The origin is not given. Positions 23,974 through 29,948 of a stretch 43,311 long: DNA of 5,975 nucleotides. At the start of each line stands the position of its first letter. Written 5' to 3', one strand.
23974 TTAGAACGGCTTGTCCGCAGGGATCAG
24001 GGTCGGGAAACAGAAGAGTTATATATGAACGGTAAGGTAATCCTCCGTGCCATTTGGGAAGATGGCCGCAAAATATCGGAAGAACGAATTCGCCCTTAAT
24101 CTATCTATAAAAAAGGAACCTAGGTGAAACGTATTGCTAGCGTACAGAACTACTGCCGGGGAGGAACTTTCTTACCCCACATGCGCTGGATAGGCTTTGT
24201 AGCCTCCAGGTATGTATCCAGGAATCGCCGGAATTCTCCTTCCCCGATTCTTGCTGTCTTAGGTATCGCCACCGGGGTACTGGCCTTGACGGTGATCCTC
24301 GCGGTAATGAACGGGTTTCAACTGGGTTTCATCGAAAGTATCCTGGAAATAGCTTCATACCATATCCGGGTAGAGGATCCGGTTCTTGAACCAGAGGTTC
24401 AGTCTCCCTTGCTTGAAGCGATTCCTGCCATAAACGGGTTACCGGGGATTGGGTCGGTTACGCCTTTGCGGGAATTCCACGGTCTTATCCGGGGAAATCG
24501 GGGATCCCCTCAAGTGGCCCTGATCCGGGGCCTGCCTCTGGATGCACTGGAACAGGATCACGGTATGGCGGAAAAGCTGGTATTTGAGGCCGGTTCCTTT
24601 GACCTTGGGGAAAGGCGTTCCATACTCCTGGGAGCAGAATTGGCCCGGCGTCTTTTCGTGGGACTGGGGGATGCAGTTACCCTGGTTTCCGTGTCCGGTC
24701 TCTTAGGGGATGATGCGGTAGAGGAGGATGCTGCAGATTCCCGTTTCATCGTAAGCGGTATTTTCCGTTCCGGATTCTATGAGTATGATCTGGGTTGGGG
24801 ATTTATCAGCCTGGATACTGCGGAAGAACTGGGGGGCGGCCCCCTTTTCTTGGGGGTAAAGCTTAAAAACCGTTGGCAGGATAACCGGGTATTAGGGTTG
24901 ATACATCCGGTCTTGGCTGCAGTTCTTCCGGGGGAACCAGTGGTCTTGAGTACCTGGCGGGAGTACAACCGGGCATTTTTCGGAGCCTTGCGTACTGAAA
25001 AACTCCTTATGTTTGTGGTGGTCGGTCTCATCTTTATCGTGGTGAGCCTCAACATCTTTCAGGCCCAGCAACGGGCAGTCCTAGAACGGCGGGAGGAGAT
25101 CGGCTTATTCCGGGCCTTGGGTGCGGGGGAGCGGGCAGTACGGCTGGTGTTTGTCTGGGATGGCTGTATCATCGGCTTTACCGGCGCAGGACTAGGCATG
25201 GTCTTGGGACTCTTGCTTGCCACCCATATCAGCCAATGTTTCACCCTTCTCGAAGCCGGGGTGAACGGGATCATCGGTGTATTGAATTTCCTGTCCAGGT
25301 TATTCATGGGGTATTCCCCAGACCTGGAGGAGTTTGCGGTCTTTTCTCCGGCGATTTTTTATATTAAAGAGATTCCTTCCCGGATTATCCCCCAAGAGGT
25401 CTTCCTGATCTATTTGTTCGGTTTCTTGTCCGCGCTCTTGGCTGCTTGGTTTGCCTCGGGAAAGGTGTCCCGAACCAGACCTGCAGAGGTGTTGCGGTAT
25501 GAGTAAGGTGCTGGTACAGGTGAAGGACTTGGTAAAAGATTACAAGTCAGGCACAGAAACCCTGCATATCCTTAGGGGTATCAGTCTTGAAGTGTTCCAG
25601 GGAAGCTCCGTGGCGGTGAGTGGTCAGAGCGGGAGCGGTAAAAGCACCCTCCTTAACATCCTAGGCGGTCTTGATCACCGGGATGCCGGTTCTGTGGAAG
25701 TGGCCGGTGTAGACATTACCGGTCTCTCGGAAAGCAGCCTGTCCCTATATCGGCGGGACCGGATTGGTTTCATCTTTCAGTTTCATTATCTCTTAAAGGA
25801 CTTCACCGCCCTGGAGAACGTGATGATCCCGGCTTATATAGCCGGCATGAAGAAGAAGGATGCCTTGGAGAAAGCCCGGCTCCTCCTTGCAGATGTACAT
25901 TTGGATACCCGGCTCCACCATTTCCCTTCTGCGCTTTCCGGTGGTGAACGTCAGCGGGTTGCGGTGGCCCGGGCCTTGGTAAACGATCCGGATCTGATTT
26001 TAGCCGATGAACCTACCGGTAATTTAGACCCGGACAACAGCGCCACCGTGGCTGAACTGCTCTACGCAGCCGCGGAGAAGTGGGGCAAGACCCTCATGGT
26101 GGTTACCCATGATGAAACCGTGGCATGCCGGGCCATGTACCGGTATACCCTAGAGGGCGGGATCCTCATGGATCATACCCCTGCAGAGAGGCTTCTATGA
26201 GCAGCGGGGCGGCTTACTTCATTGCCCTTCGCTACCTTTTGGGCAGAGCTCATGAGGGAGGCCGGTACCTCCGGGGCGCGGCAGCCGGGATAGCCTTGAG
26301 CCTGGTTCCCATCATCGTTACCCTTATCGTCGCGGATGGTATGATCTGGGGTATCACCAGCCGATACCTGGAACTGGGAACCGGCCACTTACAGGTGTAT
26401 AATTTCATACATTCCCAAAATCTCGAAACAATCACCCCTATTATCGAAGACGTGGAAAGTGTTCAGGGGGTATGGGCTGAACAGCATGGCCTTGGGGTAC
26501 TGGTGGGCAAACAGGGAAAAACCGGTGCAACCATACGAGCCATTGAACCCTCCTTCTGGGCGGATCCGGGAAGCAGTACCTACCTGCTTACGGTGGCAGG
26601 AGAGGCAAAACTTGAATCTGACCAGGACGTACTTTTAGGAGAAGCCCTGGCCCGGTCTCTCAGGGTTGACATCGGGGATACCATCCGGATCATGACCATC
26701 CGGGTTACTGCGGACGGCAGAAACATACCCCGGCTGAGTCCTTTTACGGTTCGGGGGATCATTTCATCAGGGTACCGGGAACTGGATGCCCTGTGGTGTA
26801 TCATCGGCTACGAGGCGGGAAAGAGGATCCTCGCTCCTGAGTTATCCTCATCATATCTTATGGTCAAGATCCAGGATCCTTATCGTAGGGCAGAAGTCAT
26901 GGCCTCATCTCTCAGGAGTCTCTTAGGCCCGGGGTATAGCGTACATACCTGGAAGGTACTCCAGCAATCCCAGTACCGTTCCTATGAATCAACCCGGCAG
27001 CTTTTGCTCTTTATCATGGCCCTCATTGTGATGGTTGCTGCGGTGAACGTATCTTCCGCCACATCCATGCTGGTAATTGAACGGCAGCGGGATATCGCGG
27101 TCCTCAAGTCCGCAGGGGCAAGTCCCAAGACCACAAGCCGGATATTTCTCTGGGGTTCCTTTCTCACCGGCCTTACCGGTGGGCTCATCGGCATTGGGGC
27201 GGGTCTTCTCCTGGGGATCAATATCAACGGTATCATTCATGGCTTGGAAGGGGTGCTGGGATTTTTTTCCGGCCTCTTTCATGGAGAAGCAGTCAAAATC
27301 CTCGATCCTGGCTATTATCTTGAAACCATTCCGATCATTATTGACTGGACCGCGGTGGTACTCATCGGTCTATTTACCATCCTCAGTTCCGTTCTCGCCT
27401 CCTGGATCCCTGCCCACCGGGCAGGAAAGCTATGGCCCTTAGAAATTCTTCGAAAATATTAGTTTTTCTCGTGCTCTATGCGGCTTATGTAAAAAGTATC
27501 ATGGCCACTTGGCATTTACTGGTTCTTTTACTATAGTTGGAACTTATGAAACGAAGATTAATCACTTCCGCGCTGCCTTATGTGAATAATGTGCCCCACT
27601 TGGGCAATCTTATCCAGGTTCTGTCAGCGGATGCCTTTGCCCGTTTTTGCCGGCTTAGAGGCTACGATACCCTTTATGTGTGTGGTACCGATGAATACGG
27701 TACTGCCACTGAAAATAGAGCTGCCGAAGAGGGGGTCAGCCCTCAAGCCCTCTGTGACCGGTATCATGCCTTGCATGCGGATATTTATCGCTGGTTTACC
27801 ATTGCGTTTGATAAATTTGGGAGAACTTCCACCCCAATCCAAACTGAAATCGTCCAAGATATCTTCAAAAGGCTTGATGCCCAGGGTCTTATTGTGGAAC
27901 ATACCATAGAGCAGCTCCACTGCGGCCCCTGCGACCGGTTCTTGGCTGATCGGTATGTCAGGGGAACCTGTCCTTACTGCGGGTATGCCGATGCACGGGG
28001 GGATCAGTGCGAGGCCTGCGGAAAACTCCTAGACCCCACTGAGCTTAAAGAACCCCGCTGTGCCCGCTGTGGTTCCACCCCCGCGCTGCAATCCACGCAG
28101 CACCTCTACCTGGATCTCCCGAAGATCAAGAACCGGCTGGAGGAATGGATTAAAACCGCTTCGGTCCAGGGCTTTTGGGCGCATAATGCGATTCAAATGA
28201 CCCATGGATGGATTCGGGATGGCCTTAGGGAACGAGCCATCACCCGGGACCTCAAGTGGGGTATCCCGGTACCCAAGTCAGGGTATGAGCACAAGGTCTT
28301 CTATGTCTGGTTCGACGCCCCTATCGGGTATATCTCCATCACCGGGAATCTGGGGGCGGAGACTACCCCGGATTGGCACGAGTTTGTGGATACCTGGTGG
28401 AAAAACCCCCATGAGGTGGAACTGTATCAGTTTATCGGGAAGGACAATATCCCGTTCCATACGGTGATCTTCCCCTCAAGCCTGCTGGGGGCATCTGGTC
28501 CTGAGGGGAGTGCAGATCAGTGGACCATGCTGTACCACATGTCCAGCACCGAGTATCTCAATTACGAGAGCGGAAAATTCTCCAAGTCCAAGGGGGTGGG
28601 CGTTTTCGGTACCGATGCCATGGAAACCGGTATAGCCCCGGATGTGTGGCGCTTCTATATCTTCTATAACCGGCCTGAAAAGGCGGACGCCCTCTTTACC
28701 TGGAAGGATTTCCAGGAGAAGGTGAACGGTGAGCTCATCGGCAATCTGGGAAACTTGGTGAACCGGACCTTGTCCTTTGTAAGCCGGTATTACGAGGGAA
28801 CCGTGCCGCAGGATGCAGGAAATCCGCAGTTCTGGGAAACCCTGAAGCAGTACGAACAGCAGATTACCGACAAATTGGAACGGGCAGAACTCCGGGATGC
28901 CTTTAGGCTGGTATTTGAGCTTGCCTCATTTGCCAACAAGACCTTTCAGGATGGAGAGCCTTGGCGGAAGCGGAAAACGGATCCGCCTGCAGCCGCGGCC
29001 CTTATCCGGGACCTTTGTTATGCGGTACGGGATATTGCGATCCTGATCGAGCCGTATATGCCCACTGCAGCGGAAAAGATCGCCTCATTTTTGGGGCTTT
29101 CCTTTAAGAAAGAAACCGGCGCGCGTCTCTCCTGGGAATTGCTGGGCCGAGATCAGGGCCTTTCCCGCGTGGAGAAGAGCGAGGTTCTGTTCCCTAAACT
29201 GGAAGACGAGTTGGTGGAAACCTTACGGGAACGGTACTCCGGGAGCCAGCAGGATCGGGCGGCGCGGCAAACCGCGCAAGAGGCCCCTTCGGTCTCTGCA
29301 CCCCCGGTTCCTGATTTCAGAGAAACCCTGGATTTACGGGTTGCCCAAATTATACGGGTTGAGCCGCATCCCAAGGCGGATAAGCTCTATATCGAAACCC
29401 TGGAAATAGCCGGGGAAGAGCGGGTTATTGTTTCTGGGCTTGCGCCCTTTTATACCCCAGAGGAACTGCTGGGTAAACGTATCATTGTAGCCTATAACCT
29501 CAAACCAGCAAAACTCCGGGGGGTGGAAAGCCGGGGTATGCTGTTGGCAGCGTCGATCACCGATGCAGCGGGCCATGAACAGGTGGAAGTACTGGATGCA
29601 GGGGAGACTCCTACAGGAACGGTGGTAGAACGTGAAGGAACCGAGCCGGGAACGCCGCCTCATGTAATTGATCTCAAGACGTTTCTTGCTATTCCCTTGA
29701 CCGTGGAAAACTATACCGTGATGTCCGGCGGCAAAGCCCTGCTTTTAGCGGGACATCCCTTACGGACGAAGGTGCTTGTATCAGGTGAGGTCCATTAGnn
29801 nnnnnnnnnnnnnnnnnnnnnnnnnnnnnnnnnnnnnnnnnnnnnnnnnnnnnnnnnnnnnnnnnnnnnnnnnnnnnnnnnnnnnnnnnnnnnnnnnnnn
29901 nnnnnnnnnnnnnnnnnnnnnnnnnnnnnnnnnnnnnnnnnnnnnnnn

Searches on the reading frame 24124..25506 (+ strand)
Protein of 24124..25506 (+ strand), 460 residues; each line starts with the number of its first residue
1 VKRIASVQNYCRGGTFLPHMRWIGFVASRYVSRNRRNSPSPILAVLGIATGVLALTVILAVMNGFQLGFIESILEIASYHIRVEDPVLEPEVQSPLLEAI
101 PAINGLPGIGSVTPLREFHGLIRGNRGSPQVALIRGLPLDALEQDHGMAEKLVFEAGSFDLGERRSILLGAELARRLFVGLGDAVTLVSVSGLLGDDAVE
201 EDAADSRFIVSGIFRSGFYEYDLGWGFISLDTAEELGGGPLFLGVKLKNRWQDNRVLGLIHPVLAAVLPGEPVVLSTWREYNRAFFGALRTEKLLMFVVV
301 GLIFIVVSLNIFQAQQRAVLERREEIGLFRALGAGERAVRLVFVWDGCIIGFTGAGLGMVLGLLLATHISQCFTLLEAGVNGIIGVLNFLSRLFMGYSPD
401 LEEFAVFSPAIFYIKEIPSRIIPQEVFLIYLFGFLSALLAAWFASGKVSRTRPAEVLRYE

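Call 14: search_protein_families(library=pfam, proteins=[window:24124-25506:+], max_evalue=0.0001)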
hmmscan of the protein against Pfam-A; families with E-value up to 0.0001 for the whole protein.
window:24124-25506:+ (460 aa): 2 families
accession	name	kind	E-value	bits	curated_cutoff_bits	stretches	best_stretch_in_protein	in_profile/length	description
PF12704.14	MacB_PCD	-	4.1e-14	53.8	27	1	42-218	2-157/207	MacB-like periplasmic core domain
PF02687.27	FtsX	-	6e-11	42.9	25.5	1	298-451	2-118/120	FtsX-like permease C-terminal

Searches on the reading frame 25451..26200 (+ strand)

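Call 15: search_protein_families(library=pfam, proteins=[window:25451-26200:+], max_evalue=0.0001)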
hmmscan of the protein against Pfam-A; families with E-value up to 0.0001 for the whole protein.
window:25451-26200:+ (249 aa): 2 families
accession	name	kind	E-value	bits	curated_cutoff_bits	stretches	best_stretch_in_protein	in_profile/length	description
PF00005.33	ABC_tran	-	1.3e-30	107.2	25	1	41-189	1-136/137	ABC transporter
PF13304.12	AAA_21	-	2.3e-06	28.3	27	0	171-221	247-299/304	AAA domain, putative AbiEii toxin, Type IV TA system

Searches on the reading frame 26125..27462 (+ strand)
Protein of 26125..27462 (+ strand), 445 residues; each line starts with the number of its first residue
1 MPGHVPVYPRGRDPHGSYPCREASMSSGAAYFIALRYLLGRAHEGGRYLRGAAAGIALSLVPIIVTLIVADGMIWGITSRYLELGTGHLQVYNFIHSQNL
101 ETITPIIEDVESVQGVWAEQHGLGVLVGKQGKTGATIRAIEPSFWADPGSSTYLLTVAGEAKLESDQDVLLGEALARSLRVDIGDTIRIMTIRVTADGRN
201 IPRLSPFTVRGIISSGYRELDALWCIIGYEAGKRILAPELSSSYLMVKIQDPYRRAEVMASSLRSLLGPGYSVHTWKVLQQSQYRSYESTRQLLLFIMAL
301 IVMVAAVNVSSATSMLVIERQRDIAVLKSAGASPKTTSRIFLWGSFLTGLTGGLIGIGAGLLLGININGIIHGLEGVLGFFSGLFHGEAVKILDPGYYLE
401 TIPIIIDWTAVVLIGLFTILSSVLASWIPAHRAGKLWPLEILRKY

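Call 15: search_protein_families(library=pfam, proteins=[window:26125-27462:+], max_evalue=0.0001)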
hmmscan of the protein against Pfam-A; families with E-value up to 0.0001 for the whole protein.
window:26125-27462:+ (445 aa): 2 families
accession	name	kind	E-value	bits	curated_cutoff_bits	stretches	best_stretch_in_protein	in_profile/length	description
PF02687.27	FtsX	-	2.4e-13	50.6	25.5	1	296-435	2-117/120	FtsX-like permease C-terminal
PF12704.14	MacB_PCD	-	1.1e-10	42.6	27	1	53-260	5-202/207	MacB-like periplasmic core domain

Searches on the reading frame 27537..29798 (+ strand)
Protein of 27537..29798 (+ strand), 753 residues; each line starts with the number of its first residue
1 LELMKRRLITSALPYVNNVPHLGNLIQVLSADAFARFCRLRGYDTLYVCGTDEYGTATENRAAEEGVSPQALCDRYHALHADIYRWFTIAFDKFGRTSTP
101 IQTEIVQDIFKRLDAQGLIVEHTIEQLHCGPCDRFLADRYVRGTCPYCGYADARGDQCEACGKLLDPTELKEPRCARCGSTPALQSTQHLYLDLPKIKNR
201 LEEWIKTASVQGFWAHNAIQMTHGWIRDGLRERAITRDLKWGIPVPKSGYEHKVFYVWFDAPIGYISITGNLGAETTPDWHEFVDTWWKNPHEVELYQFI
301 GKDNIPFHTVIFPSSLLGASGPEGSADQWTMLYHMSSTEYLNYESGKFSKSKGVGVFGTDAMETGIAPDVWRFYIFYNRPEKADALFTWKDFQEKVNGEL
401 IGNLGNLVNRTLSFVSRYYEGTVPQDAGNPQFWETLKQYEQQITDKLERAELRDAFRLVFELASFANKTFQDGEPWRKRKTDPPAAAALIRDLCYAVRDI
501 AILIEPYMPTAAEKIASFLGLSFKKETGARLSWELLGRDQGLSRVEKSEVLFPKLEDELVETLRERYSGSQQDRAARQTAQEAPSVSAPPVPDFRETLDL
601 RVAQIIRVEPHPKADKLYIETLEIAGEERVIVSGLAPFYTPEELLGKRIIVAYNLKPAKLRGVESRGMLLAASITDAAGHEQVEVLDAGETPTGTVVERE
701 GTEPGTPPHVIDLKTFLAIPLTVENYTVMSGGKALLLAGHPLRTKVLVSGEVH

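Call 15: search_protein_families(library=pfam, proteins=[window:27537-29798:+], max_evalue=0.0001)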
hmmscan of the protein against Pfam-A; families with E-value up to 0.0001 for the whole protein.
window:27537-29798:+ (753 aa): 4 families
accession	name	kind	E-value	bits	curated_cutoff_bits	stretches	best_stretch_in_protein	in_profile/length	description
PF09334.17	tRNA-synt_1g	-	3.3e-153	510.5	20.1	1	8-412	2-391/391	tRNA synthetases class I (M)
PF01588.26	tRNA_bind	-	5.6e-25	87.7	27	1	600-686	1-85/96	Putative tRNA binding domain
PF19303.5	Anticodon_3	-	8.8e-14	52.1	23.5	1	432-571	14-151/152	Anticodon binding domain of methionyl tRNA ligase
PF00133.28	tRNA-synt_1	-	6.5e-07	28.9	22.7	1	11-61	29-79/414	tRNA synthetases class I (I, L, M and V)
